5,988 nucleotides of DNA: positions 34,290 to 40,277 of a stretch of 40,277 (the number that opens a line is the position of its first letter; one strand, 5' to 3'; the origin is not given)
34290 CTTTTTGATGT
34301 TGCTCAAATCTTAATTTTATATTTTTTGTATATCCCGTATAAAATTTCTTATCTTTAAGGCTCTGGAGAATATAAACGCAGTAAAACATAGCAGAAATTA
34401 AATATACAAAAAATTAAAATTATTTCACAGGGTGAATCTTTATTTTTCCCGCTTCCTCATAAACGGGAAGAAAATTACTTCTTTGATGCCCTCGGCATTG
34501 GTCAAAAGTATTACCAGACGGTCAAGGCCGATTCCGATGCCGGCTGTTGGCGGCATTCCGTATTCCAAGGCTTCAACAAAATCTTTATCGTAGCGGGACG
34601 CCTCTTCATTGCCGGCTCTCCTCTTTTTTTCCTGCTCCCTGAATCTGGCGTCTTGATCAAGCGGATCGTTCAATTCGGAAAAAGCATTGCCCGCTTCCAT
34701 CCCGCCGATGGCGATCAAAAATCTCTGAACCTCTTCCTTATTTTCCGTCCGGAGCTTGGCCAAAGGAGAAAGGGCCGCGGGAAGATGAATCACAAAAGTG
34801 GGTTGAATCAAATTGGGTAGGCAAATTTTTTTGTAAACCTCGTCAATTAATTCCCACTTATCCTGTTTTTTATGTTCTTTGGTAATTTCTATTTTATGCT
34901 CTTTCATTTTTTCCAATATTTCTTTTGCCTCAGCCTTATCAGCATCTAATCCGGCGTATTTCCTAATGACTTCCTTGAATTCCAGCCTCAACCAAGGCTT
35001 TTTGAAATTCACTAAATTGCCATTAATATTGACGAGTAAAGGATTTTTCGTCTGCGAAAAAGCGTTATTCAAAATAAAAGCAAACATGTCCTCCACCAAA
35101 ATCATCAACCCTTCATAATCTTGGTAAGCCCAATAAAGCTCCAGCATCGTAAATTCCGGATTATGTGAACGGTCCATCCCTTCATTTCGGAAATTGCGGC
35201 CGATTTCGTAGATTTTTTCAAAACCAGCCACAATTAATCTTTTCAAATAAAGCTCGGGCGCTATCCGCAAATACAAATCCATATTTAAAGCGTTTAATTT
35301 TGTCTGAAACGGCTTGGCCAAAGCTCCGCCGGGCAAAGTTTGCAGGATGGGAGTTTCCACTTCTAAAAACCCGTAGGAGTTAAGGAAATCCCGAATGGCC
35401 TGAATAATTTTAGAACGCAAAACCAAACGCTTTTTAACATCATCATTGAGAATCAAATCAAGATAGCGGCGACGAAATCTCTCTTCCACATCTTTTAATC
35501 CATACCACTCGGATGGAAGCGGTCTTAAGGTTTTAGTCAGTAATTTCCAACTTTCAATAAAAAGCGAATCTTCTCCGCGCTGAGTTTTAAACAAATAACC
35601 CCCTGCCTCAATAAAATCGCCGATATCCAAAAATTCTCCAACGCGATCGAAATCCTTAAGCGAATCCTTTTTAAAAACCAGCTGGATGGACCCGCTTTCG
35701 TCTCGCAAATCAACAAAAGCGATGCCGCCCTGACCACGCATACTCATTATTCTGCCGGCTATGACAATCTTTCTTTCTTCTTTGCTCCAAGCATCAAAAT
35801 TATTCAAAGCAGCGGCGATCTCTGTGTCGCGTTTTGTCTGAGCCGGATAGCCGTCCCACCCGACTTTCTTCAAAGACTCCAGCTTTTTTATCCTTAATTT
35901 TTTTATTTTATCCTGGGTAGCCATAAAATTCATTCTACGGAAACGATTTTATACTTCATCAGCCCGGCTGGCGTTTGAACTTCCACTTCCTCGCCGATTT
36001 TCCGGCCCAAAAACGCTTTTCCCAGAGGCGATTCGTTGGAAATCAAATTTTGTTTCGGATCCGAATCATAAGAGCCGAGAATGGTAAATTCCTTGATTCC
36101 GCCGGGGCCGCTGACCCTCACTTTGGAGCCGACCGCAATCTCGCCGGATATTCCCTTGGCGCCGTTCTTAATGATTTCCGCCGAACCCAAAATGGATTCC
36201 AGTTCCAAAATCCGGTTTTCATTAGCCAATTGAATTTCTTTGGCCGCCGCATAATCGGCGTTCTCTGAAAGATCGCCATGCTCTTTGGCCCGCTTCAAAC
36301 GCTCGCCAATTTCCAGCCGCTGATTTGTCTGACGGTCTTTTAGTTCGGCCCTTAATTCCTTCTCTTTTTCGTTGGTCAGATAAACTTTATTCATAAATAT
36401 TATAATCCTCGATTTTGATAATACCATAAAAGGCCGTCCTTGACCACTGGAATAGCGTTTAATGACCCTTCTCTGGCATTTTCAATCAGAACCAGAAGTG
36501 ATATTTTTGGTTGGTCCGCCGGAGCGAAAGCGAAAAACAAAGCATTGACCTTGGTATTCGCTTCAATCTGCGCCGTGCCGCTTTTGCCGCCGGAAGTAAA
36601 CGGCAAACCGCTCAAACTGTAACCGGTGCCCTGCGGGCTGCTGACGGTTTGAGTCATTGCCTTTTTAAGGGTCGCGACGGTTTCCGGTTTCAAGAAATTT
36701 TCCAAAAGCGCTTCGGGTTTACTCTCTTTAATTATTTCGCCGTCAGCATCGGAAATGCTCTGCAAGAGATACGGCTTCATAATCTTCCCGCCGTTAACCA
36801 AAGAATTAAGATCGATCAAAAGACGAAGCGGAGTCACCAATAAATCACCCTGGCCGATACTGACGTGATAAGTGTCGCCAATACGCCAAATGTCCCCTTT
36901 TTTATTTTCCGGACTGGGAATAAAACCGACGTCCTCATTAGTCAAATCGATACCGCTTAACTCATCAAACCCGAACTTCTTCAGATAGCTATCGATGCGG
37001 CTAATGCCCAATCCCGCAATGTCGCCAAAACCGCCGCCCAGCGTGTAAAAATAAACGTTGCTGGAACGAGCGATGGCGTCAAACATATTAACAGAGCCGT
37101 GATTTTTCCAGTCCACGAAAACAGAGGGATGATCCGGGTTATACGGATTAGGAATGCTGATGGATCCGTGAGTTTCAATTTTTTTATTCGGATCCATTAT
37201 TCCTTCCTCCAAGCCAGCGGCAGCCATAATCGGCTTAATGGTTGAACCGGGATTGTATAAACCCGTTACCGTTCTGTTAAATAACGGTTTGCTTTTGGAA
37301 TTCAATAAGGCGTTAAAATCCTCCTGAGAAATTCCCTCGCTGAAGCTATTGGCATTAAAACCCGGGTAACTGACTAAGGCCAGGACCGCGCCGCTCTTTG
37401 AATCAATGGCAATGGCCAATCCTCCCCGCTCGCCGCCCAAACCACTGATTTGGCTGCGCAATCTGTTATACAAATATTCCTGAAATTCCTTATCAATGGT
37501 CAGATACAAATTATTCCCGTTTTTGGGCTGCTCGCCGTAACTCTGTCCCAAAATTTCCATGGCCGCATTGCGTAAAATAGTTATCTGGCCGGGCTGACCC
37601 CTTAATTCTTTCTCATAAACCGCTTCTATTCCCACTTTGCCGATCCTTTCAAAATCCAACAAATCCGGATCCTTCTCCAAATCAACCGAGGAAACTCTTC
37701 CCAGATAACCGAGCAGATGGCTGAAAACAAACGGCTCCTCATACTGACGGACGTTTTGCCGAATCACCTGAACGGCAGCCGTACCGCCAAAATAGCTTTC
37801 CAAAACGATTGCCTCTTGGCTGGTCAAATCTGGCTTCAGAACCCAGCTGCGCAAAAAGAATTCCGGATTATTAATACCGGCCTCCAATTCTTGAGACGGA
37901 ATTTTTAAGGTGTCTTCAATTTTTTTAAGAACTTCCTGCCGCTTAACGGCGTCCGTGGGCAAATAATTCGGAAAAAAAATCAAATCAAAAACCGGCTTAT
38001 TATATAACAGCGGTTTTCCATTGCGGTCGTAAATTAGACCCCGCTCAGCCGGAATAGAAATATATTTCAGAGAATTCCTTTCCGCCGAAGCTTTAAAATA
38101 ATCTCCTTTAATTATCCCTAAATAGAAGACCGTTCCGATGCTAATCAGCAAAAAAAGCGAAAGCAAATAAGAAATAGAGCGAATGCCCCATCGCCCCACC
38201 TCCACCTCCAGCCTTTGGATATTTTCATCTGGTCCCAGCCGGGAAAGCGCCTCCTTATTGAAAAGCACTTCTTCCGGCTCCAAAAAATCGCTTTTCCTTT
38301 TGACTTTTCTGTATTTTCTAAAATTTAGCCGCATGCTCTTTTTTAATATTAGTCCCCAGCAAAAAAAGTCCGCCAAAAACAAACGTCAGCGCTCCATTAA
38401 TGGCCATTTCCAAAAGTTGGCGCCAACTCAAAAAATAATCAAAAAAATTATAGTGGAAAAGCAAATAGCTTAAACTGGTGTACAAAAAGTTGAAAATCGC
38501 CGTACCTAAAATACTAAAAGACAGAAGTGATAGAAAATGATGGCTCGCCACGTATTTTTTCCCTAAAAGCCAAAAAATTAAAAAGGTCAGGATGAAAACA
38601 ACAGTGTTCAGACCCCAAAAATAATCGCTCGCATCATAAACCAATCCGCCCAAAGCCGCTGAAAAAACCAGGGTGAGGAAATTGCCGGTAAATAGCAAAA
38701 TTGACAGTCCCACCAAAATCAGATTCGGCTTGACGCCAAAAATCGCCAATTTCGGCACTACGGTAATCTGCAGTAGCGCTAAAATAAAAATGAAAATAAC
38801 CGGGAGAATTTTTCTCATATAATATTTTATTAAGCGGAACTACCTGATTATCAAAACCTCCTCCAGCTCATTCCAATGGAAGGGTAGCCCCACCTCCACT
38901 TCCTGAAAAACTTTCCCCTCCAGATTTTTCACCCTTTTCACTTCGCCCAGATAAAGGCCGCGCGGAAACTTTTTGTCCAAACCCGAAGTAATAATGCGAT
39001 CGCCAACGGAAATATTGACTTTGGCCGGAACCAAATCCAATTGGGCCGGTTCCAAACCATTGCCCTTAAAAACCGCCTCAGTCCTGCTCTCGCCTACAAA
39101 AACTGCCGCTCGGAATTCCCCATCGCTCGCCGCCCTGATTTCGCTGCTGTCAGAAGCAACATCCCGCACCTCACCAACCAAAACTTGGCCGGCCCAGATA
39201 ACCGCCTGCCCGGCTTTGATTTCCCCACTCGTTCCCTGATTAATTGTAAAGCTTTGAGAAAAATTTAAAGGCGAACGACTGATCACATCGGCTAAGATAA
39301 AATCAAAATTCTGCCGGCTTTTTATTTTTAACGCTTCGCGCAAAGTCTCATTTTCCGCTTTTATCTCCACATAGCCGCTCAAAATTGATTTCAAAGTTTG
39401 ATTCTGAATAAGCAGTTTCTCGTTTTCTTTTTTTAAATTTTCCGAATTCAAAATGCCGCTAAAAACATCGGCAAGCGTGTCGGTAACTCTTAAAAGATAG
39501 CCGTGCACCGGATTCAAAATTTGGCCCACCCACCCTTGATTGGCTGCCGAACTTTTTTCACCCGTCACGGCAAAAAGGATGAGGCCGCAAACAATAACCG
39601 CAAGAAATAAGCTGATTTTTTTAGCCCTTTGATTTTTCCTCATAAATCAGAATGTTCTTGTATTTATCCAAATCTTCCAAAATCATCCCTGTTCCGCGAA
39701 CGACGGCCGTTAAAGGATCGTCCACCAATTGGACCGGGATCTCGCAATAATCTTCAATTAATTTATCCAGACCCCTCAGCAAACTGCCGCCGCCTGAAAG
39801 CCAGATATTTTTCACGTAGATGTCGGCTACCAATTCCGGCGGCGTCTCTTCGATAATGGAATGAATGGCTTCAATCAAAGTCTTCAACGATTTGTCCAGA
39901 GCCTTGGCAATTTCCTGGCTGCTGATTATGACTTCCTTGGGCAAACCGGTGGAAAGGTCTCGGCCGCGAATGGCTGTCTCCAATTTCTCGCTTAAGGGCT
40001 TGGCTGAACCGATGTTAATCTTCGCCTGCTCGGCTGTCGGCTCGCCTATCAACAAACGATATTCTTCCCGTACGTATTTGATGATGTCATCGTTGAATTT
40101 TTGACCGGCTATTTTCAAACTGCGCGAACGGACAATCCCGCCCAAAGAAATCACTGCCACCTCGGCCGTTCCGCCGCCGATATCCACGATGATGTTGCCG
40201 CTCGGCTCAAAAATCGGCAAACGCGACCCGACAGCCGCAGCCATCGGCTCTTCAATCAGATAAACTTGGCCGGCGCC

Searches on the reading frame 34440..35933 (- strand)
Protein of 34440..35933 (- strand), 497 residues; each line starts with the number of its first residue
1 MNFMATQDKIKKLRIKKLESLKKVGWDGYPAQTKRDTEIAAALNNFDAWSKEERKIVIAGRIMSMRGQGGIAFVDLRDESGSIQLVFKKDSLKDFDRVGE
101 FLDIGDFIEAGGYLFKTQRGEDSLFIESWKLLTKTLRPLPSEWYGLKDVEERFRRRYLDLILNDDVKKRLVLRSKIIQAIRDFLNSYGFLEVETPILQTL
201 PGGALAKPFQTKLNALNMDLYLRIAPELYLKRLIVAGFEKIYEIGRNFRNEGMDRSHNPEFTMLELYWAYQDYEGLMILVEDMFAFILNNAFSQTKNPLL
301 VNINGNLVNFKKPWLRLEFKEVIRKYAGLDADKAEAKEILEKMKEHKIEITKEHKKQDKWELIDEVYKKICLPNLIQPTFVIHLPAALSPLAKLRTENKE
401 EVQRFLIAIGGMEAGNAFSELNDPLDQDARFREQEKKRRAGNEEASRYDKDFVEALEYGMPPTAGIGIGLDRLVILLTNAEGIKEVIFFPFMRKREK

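Call 56: search_protein_families(library=pfam, proteins=[window:34440-35933:-], max_evalue=0.001)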
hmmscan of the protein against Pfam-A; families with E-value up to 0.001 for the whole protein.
window:34440-35933:- (497 aa): 3 families
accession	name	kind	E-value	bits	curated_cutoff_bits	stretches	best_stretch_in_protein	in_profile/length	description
PF00152.25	tRNA-synt_2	-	1.3e-87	294.1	25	1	149-492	2-307/308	tRNA synthetases class II (D, K and N)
PF01336.31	tRNA_anti-codon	-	2.6e-17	63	27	1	57-132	2-75/75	OB-fold nucleic acid binding domain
PF01409.25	tRNA-synt_2d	-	0.00042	20.3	19.8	0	240-273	104-137/246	tRNA synthetases class II core domain (F)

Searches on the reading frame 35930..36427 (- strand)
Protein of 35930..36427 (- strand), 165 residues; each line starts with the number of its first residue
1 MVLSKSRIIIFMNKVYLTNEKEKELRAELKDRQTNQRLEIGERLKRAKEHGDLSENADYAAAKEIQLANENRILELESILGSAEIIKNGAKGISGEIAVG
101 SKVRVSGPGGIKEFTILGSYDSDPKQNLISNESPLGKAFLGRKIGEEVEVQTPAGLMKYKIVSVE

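Call 56: search_protein_families(library=pfam, proteins=[window:35930-36427:-], max_evalue=0.001)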
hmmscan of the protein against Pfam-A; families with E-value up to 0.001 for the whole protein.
window:35930-36427:- (165 aa): 2 families
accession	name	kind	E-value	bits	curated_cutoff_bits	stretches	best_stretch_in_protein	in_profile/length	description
PF01272.25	GreA_GreB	-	3.4e-21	75.5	26.9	1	95-165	4-76/77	Transcription elongation factor, GreA/GreB, C-term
PF03449.20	GreA_GreB_N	-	2.2e-19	69.9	24.5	1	15-85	1-71/71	Transcription elongation factor, N-terminal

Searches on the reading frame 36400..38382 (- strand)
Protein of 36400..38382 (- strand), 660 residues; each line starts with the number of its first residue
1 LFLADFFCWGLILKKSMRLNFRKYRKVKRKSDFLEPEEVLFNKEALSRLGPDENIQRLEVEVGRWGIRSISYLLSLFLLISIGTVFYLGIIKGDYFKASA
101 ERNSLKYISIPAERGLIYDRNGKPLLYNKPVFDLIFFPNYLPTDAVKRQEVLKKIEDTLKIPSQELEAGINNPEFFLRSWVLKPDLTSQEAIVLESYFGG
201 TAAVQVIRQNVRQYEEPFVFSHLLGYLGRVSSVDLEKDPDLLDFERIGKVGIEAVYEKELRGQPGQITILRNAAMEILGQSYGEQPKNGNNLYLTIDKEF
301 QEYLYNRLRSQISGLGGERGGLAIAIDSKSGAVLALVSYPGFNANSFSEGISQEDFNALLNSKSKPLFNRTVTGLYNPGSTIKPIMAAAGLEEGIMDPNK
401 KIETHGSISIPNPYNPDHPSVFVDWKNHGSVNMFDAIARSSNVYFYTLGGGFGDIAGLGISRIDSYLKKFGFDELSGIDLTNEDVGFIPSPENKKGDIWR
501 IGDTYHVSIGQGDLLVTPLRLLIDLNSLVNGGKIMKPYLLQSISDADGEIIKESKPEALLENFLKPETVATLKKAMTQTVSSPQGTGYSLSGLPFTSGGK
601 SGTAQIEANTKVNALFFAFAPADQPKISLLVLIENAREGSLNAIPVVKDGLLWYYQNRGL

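Call 56: search_protein_families(library=pfam, proteins=[window:36400-38382:-], max_evalue=0.001)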
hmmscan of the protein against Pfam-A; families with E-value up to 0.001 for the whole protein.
window:36400-38382:- (660 aa): 2 families
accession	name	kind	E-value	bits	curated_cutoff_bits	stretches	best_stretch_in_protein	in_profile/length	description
PF00905.27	Transpeptidase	-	4.1e-53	181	22.1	1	321-648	1-295/299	Penicillin binding protein transpeptidase domain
PF03717.20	PBP_dimer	-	9.5e-27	95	24.4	1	110-278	2-176/180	Penicillin-binding Protein dimerisation domain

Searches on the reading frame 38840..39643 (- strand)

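Call 62: search_protein_families(library=pfam, proteins=[window:38840-39643:-], max_evalue=0.01)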
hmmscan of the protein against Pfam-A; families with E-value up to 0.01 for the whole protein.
window:38840-39643:- (267 aa): 1 family
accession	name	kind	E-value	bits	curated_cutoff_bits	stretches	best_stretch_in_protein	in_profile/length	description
PF04085.20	MreC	-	7.9e-33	113.8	28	1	120-266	1-146/147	Rod shape-determining protein MreC, barrel core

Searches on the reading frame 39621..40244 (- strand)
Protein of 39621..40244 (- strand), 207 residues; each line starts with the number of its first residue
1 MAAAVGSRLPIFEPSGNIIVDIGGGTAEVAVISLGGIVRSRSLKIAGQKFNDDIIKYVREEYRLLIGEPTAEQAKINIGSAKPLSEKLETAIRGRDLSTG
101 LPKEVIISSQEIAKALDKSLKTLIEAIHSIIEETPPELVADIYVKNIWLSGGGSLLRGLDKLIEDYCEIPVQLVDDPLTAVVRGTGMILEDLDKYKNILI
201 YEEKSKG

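Call 62: search_protein_families(library=pfam, proteins=[window:39621-40244:-], max_evalue=0.01)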
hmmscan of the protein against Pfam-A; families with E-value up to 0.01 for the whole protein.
window:39621-40244:- (207 aa): 5 families
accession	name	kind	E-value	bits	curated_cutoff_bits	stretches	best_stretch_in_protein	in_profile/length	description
PF06723.19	MreB_Mbl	-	3.3e-76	256.7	27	1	1-196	131-326/327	MreB/Mbl protein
PF14450.12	FtsA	-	8.4e-12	46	31.8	1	19-174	2-110/127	Cell division protein FtsA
PF11104.14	PilM_2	-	1.5e-05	24.6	27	0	143-175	274-306/340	Type IV pilus assembly protein PilM;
PF00022.25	Actin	-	5e-05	22.5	27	0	106-161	289-343/410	Actin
PF06277.17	EutA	-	0.00011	21.6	27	1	20-77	148-209/475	Ethanolamine utilisation protein EutA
